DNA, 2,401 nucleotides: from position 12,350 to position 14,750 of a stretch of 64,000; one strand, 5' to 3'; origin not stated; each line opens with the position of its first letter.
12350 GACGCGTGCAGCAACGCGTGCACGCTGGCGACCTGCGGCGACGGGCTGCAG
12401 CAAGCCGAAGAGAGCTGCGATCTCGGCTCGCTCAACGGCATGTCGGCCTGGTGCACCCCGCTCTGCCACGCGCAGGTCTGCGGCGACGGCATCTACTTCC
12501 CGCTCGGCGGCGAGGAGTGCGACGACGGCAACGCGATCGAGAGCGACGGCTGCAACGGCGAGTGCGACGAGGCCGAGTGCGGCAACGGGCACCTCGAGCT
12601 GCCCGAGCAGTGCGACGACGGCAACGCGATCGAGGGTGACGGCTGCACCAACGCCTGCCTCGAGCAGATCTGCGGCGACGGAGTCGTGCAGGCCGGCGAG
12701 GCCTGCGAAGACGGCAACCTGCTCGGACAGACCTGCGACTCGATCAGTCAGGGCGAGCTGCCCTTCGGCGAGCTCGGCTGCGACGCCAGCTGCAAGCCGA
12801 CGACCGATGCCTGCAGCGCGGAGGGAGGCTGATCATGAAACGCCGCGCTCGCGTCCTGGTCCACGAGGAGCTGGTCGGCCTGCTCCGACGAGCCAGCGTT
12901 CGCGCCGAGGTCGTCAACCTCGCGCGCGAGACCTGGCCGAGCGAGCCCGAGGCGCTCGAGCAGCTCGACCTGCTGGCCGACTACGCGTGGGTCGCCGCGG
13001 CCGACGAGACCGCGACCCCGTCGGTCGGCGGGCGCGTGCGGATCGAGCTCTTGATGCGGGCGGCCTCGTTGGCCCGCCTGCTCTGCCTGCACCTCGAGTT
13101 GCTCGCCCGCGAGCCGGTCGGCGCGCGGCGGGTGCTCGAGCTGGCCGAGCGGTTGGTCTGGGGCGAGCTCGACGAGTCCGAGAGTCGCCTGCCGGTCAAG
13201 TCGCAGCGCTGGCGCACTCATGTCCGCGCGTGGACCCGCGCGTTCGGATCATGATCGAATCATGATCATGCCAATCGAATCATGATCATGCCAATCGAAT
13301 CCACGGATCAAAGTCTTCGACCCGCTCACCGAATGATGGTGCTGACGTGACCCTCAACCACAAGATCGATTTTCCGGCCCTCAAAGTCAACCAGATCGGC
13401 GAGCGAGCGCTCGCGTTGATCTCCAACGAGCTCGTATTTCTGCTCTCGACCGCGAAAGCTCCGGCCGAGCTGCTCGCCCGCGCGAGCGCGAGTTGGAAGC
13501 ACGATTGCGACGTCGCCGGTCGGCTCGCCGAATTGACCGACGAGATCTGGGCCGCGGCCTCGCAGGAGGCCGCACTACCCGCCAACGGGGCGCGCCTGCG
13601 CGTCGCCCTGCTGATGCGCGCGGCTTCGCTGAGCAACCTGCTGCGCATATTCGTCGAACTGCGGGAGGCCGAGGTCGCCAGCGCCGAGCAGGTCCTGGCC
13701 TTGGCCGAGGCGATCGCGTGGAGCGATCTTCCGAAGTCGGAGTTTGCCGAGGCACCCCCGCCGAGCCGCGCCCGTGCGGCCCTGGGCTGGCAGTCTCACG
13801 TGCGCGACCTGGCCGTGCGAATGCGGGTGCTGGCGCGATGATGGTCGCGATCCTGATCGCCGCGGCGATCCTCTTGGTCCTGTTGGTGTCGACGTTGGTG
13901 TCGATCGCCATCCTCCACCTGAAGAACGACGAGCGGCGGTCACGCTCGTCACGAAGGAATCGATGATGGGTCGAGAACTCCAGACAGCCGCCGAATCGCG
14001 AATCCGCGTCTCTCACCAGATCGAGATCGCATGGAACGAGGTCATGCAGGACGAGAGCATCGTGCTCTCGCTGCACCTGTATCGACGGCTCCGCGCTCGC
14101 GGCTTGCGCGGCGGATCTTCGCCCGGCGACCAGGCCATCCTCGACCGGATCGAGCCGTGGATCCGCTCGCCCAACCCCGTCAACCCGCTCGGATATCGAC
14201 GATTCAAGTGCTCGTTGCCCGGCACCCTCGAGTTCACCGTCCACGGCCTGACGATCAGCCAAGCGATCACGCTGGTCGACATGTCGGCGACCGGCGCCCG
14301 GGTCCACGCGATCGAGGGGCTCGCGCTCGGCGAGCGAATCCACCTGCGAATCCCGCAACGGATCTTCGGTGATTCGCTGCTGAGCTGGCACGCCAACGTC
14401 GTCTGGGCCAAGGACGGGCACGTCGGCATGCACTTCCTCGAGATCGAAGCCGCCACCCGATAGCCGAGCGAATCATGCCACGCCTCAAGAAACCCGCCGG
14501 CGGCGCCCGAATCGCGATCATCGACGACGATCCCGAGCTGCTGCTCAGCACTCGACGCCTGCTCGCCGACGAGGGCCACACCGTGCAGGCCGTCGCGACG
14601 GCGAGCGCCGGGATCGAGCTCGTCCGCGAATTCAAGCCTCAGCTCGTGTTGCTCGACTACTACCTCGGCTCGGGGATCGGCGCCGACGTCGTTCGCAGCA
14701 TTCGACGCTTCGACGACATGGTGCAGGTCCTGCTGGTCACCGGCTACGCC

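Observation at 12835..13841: Tandem paralogous unknown proteins separated by a 20 bp x2.5 tandem repeat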

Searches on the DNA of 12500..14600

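Call 52: search_rna_families(source=window, start=12500, end=14600, threshold=evalue, max_evalue=1)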
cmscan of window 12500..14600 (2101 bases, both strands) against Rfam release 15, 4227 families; matches with E-value up to 1: 0.
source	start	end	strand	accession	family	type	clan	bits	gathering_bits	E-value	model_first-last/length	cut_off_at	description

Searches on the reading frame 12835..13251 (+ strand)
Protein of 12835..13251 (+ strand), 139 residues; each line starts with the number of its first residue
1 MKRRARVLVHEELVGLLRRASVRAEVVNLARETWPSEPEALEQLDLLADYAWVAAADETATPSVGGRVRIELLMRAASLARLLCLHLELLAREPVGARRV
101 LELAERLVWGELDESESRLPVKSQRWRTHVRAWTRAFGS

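Call 6: search_protein_families(library=ncbifam, proteins=[window:12835-13251:+], max_evalue=1)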
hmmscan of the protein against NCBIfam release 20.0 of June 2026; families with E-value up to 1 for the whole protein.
window:12835-13251:+ (139 aa): 0 families

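Call 7: search_protein_families(library=pfam, proteins=[window:12835-13251:+], max_evalue=1)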
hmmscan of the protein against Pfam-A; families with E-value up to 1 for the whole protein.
window:12835-13251:+ (139 aa): 0 families

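Call 8: search_protein_families(library=padloc, proteins=[window:12835-13251:+], max_evalue=1)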
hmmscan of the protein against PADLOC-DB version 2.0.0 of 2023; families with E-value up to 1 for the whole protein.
window:12835-13251:+ (139 aa): 0 families

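Call 17: find_homologous_proteins(query=window:12835-13251:+, max_evalue=0.001)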
Query window:12835-13251:+ (139 aa): 2 proteins with E <= 0.001 among 299 candidates.
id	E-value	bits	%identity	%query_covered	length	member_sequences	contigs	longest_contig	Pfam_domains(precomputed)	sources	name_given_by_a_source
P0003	3.7e-80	284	100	100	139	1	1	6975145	-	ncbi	ncbi:hypothetical protein ACNOYE_05470 [Nannocystaceae bacterium ST9]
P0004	5.5e-46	174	66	97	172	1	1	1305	-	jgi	jgi:hypothetical protein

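Call 19: find_encoding_contigs(protein=P0004, flank=10000)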
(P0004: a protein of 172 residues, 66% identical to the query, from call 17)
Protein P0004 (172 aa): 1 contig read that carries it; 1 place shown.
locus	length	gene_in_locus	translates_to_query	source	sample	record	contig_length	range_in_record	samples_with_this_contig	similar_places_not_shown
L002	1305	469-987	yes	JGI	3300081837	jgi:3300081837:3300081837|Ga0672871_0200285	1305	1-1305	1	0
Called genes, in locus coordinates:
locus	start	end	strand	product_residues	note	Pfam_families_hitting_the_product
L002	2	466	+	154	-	?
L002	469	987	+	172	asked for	-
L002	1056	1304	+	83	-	?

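Call 62: search_protein_families(library=phrogs, proteins=[window:12835-13251:+], max_evalue=1)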
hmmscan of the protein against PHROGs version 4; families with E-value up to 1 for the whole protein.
window:12835-13251:+ (139 aa): 0 families

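Call 63: search_protein_families(library=pfam, proteins=[P0004], max_evalue=1)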
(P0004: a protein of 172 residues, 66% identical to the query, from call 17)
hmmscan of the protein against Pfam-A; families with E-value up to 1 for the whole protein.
P0004 (172 aa): 0 families

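Call 75: predict_structure(alignment_id=A4)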
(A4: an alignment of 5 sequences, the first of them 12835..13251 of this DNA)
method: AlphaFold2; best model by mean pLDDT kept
length: 139 residues; sequences in the alignment: 5
mean_pLDDT: 83.1   pTM: 0.75
mean pLDDT of the five models: 83.1, 80.8, 51.4, 47.9, 47.3
residues with pLDDT >= 90: 87; 70-90: 21; 50-70: 15; < 50: 16
segments of 3 or more residues with pLDDT < 50: 114-125
pLDDT, mean of each block of 10 residues (from residue 1): 85 97 95 82 95 96 91 96 93 92 91 50 47 52
secondary structure, 60 per line:
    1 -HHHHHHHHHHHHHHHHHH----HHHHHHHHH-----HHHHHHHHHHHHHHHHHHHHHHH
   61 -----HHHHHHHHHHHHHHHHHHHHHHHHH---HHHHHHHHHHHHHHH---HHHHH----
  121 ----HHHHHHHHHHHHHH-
elements in order: H2-19 H24-32 H38-60 H66-90 H94-108 H112-116 H125-138
